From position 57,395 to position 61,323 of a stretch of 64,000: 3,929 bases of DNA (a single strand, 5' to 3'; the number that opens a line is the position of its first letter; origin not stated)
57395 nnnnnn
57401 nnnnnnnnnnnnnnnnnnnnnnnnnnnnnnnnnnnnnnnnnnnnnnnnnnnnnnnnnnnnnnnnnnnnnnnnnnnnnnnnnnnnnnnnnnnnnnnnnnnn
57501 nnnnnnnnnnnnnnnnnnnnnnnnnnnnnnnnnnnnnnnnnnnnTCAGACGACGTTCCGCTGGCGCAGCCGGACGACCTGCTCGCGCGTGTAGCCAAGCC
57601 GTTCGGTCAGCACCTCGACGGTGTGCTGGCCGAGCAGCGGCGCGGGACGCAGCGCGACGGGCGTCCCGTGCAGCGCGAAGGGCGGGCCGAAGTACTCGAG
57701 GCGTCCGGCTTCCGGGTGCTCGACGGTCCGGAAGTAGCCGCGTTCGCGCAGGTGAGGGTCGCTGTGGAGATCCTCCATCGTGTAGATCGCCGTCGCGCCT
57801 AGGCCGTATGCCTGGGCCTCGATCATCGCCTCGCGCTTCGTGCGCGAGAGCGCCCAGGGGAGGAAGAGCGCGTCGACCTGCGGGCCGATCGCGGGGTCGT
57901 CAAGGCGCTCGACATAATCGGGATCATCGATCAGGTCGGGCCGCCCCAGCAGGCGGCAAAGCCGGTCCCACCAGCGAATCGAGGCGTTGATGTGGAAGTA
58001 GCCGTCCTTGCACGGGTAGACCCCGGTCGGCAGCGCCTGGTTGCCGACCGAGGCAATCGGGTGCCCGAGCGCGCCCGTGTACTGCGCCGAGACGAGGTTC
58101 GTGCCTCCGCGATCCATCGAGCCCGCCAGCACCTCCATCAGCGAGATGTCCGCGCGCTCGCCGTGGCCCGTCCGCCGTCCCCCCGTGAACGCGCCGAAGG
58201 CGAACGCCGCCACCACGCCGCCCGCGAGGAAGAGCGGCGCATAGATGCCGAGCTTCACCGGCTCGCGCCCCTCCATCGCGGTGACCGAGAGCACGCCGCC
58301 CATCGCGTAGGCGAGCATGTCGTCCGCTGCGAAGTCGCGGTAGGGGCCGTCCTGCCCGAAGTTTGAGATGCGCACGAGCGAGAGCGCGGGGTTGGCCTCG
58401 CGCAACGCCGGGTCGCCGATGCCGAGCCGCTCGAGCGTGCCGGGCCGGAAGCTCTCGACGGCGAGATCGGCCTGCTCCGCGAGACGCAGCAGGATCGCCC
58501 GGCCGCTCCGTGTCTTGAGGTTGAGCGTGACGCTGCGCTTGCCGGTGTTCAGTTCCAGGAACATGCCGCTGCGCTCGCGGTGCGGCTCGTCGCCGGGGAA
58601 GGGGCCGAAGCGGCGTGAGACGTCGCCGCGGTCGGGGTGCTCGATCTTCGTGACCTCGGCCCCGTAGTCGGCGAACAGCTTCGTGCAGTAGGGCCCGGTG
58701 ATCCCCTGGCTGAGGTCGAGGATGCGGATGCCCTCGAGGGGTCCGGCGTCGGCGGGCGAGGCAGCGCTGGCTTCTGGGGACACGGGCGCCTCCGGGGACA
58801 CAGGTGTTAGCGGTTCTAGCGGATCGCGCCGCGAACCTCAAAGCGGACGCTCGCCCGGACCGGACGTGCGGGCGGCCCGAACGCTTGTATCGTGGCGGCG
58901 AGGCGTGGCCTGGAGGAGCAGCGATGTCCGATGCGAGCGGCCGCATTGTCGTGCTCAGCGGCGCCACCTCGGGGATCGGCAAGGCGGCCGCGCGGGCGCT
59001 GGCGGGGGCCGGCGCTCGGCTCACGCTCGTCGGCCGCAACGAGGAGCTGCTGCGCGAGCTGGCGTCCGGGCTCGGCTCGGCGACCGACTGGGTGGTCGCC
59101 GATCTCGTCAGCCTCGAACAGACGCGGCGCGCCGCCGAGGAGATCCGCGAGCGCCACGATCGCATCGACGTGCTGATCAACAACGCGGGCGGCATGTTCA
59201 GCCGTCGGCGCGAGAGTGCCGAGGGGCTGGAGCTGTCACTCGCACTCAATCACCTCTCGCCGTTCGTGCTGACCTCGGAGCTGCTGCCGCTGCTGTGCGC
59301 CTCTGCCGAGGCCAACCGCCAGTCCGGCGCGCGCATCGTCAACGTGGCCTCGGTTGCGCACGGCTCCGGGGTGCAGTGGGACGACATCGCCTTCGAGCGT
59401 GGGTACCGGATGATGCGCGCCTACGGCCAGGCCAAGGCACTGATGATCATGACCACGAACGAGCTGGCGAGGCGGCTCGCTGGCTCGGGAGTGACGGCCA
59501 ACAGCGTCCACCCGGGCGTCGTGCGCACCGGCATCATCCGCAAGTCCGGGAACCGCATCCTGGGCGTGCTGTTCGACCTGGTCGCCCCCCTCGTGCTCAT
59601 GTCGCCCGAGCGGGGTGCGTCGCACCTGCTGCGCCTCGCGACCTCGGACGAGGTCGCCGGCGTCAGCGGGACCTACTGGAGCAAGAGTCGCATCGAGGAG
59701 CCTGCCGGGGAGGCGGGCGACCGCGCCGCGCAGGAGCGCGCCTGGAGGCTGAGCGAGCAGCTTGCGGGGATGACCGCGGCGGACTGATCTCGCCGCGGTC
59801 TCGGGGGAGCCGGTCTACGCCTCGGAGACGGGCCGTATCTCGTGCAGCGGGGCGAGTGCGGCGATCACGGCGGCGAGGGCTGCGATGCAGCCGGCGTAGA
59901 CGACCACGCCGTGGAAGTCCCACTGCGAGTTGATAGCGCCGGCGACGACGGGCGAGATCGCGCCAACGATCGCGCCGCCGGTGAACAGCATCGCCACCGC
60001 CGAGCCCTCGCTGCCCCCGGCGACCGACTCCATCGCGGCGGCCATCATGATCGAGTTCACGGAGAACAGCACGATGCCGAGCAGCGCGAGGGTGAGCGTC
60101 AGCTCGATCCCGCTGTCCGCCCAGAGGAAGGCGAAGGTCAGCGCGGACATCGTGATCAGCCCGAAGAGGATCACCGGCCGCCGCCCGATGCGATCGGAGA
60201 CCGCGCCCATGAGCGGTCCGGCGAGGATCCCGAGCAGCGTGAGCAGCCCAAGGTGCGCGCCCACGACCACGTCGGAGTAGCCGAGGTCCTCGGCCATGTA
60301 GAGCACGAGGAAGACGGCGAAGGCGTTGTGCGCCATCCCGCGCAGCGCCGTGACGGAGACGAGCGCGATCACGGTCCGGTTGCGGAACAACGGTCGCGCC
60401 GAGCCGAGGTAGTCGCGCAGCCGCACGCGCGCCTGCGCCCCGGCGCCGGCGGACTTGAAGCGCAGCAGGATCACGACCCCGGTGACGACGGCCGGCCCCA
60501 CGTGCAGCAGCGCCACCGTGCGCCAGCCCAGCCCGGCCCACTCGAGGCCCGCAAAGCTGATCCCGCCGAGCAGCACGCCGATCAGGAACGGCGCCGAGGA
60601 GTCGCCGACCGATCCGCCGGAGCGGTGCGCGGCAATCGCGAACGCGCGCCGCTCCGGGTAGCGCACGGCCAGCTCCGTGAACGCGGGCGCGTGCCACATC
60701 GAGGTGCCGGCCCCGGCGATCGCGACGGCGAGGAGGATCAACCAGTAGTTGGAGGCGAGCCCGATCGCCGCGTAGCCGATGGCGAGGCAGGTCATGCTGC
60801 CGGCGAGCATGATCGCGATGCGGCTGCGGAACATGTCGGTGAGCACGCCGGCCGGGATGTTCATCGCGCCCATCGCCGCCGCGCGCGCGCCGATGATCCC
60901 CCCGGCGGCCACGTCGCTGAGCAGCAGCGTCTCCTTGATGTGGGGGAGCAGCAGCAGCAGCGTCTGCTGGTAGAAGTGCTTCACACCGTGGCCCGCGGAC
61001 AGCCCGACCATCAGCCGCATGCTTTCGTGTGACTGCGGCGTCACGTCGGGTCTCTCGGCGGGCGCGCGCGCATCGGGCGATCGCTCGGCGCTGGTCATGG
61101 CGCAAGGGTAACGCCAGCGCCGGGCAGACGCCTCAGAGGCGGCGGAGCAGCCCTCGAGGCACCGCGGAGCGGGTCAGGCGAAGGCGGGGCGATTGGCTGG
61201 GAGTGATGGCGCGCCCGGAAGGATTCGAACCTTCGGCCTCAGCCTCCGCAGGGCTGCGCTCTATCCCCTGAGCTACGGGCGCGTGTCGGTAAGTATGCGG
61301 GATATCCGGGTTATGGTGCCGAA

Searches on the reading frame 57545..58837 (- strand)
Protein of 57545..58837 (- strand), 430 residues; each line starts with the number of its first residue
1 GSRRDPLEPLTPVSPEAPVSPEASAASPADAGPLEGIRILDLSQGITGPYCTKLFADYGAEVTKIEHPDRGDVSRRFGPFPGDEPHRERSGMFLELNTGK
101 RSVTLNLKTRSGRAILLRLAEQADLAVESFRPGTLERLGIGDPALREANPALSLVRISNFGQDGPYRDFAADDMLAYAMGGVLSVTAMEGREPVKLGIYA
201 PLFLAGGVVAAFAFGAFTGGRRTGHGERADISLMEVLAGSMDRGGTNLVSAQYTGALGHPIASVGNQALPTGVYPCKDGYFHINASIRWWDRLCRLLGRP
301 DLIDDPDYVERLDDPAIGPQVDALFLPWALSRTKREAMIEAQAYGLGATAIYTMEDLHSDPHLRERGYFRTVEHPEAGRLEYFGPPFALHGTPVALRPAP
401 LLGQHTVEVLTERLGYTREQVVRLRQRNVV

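Call 24: search_protein_families(library=pfam, proteins=[window:57545-58837:-], max_evalue=0.001)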
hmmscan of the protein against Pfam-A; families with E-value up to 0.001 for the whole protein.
window:57545-58837:- (430 aa): 1 family
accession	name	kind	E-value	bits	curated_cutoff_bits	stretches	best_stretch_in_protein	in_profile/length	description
PF02515.22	CoA_transf_3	-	2.6e-90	303.6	23.3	1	34-406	1-366/366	CoA-transferase family III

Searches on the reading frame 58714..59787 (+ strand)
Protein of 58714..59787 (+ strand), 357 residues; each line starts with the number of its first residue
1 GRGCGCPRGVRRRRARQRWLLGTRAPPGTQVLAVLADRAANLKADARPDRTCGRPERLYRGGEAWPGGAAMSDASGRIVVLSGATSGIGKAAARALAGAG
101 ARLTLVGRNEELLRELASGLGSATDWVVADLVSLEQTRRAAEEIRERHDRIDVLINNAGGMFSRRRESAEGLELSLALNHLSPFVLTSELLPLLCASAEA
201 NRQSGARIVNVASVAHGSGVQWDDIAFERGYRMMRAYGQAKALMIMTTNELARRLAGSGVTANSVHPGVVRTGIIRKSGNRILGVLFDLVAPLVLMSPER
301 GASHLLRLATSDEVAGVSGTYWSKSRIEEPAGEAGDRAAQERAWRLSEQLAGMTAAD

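Call 24: search_protein_families(library=pfam, proteins=[window:58714-59787:+], max_evalue=0.001)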
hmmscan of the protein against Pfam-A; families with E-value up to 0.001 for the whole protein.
window:58714-59787:+ (357 aa): 3 families
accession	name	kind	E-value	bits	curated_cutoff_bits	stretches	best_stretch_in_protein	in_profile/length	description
PF00106.31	adh_short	-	7.5e-33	114.1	26.6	1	78-277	2-189/195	short chain dehydrogenase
PF13561.12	adh_short_C2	-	9.7e-27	94.5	27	1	83-281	1-189/236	Enoyl-(Acyl carrier protein) reductase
PF08659.16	KR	-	5.5e-06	26.8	22.6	1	79-160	3-91/180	KR domain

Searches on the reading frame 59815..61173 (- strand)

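Call 24: search_protein_families(library=pfam, proteins=[window:59815-61173:-], max_evalue=0.001)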
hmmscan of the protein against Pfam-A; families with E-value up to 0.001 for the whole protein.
window:59815-61173:- (452 aa): 2 families
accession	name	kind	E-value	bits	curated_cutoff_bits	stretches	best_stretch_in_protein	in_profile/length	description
PF07690.21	MFS_1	-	1.6e-33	116.5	33.4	2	273-441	3-171/347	Major Facilitator Superfamily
PF12832.13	MFS_1_like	-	1.1e-10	41.5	25.2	1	108-395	54-341/373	MFS_1 like family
